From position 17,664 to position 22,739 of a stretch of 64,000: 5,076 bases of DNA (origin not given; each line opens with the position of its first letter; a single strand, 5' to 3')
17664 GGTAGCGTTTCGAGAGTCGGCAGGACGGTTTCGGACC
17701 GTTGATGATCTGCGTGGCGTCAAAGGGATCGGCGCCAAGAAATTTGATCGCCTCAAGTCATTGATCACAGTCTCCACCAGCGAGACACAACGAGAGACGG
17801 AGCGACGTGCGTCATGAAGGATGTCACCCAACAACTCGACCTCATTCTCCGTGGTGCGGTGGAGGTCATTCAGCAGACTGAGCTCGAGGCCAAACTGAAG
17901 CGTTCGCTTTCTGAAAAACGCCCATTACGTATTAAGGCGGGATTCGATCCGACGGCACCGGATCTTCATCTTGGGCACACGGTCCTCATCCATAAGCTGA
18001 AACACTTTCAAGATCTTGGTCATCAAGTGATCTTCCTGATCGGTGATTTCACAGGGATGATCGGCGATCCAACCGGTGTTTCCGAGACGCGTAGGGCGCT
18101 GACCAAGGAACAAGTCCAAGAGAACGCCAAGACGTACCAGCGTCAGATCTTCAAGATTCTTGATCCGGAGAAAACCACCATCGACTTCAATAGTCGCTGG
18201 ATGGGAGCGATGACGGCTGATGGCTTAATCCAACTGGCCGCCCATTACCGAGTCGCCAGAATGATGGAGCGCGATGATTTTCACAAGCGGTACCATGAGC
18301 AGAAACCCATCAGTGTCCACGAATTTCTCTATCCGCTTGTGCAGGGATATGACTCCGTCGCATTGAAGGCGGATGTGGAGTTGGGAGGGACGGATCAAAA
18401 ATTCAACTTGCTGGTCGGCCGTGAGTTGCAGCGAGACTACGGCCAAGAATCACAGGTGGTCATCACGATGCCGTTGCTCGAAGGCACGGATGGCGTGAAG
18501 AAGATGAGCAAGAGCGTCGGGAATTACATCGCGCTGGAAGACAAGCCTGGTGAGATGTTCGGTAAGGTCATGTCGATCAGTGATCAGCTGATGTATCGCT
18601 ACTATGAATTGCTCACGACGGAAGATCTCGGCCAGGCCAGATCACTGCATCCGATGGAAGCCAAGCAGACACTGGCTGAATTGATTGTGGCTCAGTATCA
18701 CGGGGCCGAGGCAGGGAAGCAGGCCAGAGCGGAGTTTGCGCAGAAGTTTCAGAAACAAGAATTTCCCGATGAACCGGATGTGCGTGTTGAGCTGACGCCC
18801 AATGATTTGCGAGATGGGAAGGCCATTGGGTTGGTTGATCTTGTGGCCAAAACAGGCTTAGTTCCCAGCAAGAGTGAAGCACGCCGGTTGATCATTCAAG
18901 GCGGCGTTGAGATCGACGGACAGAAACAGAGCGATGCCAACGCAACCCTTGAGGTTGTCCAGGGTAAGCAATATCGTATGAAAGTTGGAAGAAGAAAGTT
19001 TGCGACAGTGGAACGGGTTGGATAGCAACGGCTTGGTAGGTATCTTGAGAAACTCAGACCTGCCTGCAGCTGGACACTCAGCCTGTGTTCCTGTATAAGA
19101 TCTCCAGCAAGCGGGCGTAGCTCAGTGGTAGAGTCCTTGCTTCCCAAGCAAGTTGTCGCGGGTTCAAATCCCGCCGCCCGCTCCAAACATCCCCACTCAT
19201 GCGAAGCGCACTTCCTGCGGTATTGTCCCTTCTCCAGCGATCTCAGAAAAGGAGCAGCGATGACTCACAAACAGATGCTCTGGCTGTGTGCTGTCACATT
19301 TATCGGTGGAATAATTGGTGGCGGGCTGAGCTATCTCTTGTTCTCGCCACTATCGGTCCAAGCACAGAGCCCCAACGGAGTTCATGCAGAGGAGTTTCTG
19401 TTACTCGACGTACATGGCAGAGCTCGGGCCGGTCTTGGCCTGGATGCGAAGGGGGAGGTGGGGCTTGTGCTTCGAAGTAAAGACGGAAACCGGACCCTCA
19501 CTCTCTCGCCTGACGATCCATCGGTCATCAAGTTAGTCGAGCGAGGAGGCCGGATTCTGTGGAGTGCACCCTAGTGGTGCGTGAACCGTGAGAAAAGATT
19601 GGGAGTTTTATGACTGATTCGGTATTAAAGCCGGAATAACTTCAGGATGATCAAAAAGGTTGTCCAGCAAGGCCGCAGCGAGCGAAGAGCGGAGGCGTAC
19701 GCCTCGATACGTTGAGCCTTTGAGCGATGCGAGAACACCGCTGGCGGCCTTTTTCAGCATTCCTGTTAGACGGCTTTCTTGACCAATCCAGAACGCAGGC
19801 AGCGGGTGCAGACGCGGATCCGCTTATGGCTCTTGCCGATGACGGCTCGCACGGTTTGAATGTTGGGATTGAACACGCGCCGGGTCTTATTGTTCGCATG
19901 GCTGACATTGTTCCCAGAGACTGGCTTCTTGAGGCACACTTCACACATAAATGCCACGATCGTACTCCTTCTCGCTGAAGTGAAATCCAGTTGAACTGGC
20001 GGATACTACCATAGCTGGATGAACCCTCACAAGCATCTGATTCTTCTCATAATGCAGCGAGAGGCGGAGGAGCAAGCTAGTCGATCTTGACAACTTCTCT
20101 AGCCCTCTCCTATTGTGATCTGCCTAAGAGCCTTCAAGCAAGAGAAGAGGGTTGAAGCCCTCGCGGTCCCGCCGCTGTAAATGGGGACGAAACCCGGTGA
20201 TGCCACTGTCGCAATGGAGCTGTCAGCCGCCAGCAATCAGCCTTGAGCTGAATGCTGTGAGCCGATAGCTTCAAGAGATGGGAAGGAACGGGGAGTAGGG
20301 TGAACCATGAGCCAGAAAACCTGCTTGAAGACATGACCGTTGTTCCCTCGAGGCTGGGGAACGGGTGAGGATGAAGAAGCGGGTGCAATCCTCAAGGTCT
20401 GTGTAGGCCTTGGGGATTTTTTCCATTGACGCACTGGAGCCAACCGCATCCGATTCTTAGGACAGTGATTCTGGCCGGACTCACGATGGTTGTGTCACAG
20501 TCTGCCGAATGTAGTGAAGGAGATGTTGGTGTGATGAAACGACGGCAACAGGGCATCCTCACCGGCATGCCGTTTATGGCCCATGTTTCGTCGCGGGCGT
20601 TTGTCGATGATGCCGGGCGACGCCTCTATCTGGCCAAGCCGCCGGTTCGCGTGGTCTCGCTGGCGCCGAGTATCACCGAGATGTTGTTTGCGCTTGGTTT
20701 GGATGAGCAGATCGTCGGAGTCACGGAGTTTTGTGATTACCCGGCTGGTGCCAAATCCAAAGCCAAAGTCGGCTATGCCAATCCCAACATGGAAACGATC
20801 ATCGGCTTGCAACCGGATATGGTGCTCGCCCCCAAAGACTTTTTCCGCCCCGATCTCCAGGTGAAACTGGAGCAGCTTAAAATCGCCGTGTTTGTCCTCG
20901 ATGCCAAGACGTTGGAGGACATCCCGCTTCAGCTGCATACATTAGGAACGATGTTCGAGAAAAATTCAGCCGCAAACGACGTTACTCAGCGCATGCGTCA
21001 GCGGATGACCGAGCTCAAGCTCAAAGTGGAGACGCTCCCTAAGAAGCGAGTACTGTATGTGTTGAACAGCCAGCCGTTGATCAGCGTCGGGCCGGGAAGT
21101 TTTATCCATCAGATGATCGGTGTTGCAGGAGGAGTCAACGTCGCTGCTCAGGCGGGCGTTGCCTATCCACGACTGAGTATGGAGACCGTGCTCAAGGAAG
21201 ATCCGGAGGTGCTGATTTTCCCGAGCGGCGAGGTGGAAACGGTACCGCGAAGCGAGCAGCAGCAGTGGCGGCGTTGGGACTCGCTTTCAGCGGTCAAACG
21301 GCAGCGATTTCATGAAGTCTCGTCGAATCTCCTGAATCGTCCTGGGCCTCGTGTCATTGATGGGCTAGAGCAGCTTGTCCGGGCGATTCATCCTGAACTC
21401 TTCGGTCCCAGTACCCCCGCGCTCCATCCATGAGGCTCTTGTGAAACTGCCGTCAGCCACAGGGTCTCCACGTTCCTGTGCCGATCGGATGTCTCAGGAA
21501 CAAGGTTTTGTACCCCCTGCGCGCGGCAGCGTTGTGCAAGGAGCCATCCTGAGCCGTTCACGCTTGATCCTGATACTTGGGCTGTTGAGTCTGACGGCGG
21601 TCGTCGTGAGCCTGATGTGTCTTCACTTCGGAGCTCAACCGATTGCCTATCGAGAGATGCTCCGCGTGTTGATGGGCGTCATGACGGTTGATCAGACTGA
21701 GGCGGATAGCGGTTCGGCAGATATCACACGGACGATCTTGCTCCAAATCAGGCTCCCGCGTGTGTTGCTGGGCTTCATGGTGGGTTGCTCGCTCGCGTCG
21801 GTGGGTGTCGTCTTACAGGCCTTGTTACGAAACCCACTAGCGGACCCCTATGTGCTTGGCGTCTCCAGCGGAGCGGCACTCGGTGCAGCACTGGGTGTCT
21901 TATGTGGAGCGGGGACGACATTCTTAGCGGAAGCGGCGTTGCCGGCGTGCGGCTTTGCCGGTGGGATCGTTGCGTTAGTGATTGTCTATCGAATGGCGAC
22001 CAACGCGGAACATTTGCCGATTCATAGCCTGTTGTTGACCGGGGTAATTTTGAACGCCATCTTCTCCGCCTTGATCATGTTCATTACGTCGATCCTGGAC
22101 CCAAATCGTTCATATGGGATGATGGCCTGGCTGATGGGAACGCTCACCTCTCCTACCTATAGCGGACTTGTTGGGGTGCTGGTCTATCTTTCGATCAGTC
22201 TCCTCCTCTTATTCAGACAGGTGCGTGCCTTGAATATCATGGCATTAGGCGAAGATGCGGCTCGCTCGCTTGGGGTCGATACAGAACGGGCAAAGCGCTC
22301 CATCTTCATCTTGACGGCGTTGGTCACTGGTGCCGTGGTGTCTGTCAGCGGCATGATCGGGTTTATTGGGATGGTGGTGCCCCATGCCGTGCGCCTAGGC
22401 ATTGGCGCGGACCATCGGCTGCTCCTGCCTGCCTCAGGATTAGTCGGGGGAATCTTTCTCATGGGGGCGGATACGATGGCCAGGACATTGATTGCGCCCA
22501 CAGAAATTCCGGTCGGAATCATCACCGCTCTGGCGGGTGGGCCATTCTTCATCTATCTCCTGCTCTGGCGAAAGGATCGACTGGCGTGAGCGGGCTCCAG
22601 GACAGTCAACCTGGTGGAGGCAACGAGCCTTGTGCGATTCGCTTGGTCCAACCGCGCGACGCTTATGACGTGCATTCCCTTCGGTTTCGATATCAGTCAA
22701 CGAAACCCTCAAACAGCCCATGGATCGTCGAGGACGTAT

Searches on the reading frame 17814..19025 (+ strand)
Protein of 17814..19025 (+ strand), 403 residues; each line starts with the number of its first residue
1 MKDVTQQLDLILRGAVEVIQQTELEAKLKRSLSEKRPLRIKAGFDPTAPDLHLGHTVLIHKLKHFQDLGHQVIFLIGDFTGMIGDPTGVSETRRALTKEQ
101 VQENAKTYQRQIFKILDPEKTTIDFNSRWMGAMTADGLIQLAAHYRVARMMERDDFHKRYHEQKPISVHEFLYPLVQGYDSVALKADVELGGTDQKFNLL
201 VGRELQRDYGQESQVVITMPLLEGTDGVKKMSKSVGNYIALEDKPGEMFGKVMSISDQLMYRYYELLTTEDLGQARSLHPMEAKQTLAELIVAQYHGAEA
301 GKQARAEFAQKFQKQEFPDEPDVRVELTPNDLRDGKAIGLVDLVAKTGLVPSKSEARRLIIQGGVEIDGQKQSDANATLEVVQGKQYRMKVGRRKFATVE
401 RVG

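Call 54: search_protein_families(library=pfam, proteins=[window:17814-19025:+], max_evalue=0.00001)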
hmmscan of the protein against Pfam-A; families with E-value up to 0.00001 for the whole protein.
window:17814-19025:+ (403 aa): 3 families
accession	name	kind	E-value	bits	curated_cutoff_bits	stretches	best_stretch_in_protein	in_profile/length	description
PF00579.31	tRNA-synt_1b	-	3.1e-80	270.1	21.1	1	35-312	3-291/292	tRNA synthetases class I (W and Y)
PF22421.1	SYY_C-terminal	-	2.1e-08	34.4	27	1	335-383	16-64/83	Tyrosine--tRNA ligase SYY-like C-terminal domain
PF01479.30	S4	-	3.5e-08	33.5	22.8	1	340-379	3-42/48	S4 domain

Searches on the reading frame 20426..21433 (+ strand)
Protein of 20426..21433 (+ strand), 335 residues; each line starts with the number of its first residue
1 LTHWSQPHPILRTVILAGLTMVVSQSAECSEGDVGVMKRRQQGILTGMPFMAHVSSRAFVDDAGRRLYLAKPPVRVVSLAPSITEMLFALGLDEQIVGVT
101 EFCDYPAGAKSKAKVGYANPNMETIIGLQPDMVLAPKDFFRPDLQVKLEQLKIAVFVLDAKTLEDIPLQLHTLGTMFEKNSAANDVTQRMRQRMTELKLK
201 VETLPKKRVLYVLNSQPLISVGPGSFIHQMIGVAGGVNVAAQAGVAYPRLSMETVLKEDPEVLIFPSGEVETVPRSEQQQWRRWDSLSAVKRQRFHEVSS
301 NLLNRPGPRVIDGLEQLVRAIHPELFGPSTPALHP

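Call 54: search_protein_families(library=pfam, proteins=[window:20426-21433:+], max_evalue=0.00001)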
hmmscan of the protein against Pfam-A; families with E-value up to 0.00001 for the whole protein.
window:20426-21433:+ (335 aa): 1 family
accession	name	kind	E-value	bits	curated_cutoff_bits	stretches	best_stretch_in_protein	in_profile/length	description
PF01497.23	Peripla_BP_2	-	3.4e-33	115.5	27.5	1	76-295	1-228/235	Periplasmic binding protein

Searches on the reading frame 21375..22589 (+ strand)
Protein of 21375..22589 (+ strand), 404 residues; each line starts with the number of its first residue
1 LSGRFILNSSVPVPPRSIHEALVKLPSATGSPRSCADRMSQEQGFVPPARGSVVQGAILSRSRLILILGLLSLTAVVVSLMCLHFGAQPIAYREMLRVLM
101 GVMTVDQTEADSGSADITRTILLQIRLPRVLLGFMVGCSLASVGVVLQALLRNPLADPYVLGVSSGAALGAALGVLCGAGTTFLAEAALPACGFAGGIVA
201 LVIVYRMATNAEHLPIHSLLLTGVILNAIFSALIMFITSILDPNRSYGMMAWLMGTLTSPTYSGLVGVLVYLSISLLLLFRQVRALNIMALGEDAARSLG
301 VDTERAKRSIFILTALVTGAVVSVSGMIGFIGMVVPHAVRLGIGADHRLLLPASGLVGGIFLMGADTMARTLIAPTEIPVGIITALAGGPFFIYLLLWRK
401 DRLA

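Call 54: search_protein_families(library=pfam, proteins=[window:21375-22589:+], max_evalue=0.00001)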
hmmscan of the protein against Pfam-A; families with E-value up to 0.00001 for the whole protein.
window:21375-22589:+ (404 aa): 1 family
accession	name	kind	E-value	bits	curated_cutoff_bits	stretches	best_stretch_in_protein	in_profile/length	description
PF01032.23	FecCD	-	8.3e-88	294.8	26.5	1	76-397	3-310/311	FecCD transport family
